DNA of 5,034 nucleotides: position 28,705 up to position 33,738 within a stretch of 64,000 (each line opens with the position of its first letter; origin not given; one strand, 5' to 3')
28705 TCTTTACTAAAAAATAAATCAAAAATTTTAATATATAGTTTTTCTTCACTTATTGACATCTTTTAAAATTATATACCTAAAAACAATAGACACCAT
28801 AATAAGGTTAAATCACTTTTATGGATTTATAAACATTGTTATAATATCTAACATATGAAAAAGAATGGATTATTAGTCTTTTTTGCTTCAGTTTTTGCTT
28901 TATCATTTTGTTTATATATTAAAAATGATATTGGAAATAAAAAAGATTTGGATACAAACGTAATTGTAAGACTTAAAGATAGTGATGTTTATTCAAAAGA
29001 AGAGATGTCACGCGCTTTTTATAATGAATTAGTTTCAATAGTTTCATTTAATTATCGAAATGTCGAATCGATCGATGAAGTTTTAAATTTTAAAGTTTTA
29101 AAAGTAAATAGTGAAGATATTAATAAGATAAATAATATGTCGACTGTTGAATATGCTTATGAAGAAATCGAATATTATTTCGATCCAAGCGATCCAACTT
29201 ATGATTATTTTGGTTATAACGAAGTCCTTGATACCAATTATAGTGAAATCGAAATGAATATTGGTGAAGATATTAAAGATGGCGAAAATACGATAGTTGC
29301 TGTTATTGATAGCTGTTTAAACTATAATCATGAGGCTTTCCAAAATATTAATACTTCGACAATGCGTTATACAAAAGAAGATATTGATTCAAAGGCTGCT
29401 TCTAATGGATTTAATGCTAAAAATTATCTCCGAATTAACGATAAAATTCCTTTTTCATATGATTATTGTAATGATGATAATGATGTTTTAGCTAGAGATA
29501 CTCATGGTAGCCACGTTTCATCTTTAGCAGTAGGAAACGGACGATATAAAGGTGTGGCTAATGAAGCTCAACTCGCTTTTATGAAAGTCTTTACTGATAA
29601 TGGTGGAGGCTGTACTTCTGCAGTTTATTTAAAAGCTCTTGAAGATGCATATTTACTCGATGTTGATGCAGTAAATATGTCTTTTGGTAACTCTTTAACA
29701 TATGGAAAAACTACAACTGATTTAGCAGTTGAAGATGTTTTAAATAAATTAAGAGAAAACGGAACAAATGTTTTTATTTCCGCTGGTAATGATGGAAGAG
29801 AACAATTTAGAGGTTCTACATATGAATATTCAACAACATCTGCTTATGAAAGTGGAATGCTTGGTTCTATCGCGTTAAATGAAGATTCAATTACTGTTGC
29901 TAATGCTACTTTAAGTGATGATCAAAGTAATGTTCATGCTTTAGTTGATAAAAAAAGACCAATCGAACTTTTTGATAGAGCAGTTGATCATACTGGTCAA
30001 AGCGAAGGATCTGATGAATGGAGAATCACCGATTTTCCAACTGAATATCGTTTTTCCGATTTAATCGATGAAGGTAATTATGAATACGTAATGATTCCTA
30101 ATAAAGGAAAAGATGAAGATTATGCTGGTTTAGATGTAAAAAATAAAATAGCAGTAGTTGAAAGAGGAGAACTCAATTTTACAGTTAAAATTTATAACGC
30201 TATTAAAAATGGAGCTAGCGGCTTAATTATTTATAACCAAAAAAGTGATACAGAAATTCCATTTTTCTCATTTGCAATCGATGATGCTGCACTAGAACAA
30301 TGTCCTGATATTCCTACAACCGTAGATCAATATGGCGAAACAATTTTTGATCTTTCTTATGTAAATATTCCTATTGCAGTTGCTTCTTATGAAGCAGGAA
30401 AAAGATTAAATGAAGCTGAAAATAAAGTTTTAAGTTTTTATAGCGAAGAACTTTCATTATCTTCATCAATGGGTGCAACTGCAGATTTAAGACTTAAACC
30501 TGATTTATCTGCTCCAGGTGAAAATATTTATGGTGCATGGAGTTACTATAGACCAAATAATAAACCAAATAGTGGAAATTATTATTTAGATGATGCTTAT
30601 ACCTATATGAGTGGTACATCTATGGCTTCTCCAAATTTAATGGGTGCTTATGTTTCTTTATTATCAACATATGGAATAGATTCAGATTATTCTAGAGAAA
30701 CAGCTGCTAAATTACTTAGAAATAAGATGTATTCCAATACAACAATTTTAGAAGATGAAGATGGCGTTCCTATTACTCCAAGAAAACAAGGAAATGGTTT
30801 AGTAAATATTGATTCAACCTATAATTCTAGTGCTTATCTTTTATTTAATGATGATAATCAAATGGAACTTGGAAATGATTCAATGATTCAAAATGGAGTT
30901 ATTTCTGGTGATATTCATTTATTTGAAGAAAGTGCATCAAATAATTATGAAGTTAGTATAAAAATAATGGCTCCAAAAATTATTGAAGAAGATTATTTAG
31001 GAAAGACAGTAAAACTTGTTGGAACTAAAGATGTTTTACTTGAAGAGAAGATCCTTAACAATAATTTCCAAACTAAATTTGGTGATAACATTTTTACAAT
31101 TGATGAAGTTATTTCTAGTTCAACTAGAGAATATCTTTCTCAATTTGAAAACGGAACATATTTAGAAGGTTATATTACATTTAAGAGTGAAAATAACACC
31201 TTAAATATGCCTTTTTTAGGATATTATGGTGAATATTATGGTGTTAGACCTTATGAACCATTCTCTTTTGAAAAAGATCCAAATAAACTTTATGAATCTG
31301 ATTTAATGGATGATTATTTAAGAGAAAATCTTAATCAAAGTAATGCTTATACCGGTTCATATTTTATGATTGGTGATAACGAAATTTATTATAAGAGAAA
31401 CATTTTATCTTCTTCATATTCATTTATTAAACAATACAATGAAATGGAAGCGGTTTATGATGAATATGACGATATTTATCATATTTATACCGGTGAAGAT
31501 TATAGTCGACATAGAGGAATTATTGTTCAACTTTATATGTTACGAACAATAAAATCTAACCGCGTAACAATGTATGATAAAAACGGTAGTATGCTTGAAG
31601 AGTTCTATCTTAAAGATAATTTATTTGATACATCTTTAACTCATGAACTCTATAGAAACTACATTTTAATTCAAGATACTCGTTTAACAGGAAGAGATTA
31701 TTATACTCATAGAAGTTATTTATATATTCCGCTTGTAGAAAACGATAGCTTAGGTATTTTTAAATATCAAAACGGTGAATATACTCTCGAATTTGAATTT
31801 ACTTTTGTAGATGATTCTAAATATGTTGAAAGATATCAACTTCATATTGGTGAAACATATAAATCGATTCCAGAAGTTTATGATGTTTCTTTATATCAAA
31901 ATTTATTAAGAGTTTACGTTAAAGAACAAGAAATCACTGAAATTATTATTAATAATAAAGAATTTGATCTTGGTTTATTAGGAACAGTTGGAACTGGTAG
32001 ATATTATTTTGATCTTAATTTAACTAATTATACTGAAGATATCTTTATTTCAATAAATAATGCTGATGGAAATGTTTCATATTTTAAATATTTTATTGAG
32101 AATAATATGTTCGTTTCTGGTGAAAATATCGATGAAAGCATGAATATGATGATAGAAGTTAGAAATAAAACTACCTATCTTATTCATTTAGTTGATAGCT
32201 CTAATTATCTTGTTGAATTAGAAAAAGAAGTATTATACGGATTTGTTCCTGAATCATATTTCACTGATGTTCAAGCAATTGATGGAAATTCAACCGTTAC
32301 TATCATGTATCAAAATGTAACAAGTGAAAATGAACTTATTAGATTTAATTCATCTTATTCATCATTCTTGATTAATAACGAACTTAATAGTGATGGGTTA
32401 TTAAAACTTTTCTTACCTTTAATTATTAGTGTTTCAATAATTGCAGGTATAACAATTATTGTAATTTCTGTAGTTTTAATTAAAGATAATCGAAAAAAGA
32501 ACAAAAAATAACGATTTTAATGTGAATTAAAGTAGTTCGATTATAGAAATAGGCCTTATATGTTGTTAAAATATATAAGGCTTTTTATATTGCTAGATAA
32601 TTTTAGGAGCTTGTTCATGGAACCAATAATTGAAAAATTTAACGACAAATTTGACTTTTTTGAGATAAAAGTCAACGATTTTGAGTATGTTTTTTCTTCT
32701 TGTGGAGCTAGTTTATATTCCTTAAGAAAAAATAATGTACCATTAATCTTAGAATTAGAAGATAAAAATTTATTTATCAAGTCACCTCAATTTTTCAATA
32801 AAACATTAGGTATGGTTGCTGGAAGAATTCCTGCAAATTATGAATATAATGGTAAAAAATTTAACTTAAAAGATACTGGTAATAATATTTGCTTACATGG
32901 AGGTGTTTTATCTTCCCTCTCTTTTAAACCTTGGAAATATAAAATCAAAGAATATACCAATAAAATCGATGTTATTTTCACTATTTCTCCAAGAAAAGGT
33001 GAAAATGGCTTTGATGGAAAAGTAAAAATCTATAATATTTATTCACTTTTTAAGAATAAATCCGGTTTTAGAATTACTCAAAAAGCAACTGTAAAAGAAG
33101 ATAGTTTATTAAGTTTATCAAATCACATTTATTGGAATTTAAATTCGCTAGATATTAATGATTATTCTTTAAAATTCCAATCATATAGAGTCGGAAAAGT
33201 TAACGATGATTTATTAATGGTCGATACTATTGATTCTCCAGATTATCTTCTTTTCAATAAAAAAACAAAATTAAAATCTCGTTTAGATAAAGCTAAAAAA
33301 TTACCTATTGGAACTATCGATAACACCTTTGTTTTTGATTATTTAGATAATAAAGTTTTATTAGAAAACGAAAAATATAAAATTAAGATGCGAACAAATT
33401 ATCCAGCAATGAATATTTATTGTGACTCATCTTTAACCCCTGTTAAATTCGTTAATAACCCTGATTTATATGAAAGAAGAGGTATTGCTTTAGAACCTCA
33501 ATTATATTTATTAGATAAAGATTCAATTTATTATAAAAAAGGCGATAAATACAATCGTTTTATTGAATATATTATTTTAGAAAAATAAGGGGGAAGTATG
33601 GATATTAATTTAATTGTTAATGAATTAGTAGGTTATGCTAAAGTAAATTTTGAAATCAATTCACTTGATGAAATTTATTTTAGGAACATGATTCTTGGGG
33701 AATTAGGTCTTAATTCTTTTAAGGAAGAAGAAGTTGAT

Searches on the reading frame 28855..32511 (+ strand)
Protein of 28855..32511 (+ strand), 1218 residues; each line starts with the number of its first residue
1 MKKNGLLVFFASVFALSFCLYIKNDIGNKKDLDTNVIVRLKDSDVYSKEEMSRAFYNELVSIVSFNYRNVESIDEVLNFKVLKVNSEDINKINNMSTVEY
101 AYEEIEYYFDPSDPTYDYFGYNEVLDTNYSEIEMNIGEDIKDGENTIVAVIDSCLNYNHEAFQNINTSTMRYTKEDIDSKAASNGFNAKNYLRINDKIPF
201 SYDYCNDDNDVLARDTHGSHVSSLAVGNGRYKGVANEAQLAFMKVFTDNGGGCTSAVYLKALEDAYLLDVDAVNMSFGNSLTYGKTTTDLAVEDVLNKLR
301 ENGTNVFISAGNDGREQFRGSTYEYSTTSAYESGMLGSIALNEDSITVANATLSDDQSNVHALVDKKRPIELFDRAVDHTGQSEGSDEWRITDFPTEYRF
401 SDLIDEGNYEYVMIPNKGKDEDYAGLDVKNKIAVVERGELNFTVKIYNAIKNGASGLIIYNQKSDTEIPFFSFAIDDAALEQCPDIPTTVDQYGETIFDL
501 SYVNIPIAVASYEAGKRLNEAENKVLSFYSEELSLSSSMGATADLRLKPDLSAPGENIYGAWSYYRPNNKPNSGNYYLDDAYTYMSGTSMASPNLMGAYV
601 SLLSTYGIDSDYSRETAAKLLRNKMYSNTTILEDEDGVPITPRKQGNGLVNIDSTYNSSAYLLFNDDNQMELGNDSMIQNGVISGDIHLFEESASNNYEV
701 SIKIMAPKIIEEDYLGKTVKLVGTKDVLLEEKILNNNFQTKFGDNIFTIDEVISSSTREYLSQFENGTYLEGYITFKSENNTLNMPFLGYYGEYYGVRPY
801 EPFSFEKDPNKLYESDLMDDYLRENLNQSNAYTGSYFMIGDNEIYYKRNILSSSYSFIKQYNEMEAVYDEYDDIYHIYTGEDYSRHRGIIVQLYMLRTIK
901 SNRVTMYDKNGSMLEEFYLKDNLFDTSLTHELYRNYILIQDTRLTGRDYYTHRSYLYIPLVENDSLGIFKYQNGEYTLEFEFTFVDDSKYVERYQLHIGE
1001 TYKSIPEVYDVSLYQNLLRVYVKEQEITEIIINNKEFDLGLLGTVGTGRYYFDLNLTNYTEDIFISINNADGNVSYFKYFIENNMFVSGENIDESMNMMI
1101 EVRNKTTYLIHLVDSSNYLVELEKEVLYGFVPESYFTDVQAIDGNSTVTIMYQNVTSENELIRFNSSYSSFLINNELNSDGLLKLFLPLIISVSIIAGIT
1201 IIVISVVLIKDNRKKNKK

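Call 59: search_protein_families(library=pfam, proteins=[window:28855-32511:+], max_evalue=0.001)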
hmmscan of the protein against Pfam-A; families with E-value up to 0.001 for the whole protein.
window:28855-32511:+ (1218 aa): 2 families
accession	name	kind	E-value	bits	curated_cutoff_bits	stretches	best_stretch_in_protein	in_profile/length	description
PF00082.27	Peptidase_S8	-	1.4e-34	120.2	21.8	1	143-648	1-288/288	Subtilase family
PF02225.27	PA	-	3e-12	46.9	23.9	1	412-518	6-95/95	PA domain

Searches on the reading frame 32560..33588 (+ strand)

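Call 59: search_protein_families(library=pfam, proteins=[window:32560-33588:+], max_evalue=0.001)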
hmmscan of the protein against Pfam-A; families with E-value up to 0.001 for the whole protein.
window:32560-33588:+ (342 aa): 1 family
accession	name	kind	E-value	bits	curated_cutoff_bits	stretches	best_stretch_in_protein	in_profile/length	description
PF01263.26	Aldose_epim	-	3.5e-32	112.4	27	1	39-319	8-275/299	Aldose 1-epimerase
